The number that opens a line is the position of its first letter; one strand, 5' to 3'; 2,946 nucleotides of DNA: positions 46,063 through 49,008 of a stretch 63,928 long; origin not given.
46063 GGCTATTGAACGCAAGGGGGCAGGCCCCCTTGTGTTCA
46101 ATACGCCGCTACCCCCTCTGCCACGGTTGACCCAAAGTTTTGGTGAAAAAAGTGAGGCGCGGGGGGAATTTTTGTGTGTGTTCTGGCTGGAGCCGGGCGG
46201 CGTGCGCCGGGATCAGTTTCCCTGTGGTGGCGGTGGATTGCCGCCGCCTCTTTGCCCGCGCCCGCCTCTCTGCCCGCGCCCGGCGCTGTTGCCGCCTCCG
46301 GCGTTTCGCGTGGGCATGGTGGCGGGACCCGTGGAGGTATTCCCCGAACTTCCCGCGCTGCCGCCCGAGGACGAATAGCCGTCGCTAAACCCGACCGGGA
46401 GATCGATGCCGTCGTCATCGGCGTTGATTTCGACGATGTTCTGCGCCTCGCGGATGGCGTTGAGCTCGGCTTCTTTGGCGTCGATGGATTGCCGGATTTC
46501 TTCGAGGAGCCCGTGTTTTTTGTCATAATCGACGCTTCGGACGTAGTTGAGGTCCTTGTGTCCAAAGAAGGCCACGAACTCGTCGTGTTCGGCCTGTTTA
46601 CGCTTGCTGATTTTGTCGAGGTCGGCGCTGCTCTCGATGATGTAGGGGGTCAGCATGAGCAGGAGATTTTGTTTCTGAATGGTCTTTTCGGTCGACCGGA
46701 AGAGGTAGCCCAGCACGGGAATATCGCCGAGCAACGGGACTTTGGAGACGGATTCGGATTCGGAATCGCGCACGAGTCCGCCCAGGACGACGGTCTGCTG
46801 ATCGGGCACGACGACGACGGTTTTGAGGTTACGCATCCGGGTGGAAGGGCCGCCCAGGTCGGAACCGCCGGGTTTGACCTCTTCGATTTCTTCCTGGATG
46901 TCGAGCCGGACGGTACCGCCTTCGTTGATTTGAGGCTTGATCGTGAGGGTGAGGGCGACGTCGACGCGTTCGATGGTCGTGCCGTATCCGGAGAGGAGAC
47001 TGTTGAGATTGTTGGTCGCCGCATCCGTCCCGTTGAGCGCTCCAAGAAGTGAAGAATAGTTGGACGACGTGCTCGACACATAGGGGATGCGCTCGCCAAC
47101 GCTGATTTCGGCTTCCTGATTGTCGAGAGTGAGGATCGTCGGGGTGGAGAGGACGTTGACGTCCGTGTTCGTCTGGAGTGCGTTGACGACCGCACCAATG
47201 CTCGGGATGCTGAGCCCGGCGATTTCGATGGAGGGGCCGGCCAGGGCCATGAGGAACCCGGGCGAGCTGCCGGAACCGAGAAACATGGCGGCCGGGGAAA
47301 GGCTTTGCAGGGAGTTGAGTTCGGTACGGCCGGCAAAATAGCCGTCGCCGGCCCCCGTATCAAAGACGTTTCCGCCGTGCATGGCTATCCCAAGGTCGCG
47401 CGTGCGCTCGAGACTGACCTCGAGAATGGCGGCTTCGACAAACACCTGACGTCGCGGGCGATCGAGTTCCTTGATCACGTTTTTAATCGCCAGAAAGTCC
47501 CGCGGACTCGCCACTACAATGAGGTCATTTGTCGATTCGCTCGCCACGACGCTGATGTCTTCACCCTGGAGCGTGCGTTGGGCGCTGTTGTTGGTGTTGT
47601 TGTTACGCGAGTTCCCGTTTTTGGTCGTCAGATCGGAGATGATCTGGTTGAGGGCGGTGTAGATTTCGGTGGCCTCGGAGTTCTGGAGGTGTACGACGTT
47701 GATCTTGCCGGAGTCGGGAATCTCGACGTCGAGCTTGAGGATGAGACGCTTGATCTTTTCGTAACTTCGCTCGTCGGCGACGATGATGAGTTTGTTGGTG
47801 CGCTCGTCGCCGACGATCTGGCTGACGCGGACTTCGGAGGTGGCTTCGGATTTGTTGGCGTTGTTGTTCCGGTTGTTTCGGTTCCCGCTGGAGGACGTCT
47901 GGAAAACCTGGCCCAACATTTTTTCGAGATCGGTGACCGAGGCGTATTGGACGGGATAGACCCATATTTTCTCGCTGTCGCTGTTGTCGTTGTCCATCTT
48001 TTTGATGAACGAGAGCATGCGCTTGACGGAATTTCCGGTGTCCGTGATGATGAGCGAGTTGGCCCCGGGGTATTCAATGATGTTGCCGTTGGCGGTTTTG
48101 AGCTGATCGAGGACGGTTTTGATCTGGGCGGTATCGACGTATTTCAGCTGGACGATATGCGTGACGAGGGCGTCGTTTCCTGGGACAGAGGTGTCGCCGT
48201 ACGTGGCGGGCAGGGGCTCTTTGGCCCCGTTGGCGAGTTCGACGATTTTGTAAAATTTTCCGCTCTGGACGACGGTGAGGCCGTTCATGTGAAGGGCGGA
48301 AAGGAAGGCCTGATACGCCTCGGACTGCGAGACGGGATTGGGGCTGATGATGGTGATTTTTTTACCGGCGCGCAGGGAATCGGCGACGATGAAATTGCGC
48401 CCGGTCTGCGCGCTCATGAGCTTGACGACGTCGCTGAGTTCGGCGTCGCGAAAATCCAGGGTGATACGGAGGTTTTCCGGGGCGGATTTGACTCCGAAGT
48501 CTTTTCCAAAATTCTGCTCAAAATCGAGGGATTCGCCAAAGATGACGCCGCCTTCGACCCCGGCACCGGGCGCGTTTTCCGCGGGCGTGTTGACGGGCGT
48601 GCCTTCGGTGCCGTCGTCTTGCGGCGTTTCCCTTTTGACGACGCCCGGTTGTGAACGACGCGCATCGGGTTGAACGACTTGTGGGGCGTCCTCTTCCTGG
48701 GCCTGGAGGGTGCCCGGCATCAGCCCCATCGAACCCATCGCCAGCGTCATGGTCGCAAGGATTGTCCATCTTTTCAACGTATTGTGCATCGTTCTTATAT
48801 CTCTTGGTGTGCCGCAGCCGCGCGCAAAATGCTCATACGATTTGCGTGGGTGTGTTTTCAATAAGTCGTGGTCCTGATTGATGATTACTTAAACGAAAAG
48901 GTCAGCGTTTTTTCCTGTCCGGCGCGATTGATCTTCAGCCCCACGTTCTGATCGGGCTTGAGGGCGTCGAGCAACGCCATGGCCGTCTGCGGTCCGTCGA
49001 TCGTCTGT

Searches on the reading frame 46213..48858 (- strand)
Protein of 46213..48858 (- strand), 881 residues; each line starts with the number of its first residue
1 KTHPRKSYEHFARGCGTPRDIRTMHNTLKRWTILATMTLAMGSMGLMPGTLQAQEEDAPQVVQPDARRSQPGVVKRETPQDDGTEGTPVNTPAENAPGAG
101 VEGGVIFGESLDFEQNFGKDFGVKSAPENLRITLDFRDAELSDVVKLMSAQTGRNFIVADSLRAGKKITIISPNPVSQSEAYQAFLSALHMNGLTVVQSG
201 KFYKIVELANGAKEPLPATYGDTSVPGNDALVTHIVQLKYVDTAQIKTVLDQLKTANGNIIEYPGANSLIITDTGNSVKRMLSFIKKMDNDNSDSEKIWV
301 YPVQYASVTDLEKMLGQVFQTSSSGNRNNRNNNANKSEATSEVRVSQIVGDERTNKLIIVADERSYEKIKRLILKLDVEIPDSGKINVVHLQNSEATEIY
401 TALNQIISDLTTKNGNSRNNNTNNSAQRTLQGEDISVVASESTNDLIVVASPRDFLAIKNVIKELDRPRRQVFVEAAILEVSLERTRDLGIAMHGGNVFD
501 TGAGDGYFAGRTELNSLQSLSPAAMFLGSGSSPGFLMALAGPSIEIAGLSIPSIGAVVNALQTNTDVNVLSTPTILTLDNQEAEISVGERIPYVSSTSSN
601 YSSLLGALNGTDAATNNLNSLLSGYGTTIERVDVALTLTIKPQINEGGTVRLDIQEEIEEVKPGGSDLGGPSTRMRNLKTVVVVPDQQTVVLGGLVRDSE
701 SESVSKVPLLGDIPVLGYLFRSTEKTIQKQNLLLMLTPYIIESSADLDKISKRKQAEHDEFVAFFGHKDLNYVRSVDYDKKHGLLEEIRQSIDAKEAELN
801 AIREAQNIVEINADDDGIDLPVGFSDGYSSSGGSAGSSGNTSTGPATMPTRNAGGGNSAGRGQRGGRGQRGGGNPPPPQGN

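Call 70: search_protein_families(library=pfam, proteins=[window:46213-48858:-], max_evalue=0.00001)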
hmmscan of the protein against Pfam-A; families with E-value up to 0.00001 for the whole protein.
window:46213-48858:- (881 aa): 3 families
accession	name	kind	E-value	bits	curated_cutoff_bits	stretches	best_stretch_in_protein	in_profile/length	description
PF00263.26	Secretin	-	1.4e-46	158.6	27.5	1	560-742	1-169/169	Bacterial type II and III secretion system protein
PF03958.22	Secretin_N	-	2e-35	121.3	28.2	3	300-379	3-66/69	Bacterial type II/III secretion system short domain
PF21305.2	type_II_gspD_N0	-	3.6e-20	72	27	1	134-205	1-71/71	GspD-like, N0 domain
